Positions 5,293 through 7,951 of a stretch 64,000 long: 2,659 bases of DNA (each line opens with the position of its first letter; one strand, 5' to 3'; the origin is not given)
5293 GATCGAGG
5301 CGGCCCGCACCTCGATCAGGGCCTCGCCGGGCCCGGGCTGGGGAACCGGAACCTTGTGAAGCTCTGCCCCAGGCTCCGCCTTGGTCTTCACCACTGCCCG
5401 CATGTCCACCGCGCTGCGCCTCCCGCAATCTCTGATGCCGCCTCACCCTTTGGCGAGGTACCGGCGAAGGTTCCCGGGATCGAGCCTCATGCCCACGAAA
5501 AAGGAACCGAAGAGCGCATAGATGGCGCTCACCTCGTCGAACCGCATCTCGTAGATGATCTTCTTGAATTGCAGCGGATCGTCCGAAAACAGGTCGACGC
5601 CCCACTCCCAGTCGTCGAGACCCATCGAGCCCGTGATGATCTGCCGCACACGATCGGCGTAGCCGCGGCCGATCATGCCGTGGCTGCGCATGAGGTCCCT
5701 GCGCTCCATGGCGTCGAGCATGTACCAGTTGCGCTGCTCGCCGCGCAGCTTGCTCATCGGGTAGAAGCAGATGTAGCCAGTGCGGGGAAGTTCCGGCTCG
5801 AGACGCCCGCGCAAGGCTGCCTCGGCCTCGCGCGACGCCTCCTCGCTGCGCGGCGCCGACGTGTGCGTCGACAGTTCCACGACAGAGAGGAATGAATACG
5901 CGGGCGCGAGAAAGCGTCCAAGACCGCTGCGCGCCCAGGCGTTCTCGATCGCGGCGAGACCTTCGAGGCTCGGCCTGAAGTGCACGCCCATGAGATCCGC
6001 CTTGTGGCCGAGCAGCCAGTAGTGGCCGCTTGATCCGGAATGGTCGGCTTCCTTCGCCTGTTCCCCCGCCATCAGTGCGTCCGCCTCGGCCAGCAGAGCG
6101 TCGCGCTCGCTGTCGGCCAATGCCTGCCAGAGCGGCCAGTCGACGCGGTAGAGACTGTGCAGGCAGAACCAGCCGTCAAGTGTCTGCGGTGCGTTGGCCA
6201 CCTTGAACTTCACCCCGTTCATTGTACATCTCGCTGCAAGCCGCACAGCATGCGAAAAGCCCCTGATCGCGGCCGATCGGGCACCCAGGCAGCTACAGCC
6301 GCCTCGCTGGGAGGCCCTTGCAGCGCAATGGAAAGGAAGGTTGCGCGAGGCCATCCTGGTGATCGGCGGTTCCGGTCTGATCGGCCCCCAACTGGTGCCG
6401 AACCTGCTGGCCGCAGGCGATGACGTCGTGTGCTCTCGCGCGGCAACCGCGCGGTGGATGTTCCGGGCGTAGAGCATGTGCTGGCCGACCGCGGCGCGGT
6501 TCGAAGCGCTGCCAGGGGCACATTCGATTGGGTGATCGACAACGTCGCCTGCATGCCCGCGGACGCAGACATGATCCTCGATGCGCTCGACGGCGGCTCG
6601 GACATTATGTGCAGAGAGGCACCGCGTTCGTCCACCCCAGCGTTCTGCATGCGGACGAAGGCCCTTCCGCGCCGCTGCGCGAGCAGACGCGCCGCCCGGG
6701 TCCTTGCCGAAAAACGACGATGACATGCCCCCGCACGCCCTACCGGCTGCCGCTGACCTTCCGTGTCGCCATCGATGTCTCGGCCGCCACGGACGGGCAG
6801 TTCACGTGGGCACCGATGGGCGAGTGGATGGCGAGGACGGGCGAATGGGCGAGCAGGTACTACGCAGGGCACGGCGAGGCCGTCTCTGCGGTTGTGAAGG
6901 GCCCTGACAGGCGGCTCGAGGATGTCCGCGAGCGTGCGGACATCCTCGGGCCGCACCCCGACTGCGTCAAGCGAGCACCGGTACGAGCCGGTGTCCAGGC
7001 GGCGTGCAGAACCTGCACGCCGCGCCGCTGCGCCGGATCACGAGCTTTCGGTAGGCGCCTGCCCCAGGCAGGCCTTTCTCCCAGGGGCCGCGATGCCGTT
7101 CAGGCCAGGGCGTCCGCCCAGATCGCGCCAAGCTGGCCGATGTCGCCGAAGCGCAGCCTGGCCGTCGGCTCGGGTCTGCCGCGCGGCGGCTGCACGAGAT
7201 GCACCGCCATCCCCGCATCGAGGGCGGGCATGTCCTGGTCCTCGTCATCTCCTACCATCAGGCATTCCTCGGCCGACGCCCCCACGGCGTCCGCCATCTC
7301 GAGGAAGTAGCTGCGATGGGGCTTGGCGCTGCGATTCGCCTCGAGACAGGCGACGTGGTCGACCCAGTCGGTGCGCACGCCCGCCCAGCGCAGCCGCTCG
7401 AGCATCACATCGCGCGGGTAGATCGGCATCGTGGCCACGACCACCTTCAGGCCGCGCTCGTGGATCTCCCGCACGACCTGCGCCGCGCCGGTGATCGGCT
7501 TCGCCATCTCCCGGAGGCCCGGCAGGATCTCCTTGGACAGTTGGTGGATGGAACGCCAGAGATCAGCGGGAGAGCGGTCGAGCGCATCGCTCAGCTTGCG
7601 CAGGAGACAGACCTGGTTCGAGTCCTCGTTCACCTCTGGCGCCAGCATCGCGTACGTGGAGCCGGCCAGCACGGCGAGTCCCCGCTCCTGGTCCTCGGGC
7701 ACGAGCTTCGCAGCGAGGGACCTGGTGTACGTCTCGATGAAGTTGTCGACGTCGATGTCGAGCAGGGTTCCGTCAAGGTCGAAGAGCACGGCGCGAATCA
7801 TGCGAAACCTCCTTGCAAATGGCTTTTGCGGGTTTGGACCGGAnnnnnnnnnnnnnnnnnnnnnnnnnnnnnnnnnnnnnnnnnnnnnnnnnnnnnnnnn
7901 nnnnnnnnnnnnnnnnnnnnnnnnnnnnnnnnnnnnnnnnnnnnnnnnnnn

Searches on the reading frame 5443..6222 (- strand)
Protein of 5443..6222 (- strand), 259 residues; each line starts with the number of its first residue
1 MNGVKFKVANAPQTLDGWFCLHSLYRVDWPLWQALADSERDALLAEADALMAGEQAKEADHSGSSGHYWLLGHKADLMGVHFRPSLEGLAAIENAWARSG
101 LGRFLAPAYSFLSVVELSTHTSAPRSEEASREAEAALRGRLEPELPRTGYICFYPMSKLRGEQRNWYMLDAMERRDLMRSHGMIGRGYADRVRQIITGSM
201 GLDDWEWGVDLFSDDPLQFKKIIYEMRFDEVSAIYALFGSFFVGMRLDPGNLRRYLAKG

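Call 61: search_protein_families(library=ncbifam, proteins=[window:5443-6222:-], max_evalue=0.00001)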
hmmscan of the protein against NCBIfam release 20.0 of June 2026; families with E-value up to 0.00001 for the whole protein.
window:5443-6222:- (259 aa): 3 families
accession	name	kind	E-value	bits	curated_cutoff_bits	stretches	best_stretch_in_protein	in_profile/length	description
NF008913.0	PRK12276.1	equivalog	2.8e-98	328.6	253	1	10-256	3-246/248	hydrogen peroxide-dependent heme synthase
NF007124.0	PRK09565.1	equivalog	7.3e-78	263.5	446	1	9-257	4-257/637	heme-binding protein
NF042928.1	HemQ_actino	equivalog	5.4e-16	58.5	235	1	36-251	18-214/220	hydrogen peroxide-dependent heme synthase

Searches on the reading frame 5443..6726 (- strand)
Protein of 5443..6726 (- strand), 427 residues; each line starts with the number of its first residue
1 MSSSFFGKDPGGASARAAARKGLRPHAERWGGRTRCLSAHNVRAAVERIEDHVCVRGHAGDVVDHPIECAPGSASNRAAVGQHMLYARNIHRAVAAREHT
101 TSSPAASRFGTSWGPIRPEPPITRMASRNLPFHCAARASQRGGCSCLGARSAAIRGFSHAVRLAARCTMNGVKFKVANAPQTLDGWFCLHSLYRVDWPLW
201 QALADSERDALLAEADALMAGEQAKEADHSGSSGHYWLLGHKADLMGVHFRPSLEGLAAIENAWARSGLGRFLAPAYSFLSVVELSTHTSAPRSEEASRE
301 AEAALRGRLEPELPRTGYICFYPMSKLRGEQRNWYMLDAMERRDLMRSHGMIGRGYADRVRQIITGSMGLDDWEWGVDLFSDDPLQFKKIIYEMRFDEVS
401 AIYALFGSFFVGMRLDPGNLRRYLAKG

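Call 6: search_protein_families(library=pfam, proteins=[window:5443-6726:-], max_evalue=0.0001)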
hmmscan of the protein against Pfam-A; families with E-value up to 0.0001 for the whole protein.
window:5443-6726:- (427 aa): 1 family
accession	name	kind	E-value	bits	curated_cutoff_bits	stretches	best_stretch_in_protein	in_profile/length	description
PF06778.18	Chlor_dismutase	-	8.1e-57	192.4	25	1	209-414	2-188/189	Chlorite dismutase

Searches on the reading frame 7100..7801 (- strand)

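Call 6: search_protein_families(library=pfam, proteins=[window:7100-7801:-], max_evalue=0.0001)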
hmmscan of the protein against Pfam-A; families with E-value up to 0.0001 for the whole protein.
window:7100-7801:- (233 aa): 3 families
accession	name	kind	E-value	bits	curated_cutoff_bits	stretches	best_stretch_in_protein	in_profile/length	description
PF00702.32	Hydrolase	-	4.4e-19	70.1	26.4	1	2-194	1-187/191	haloacid dehalogenase-like hydrolase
PF13419.12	HAD_2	-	8.9e-15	55.7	23.8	1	5-200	1-175/178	Haloacid dehalogenase-like hydrolase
PF13242.12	Hydrolase_like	-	9.4e-06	25.9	22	1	160-204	4-49/75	HAD-hyrolase-like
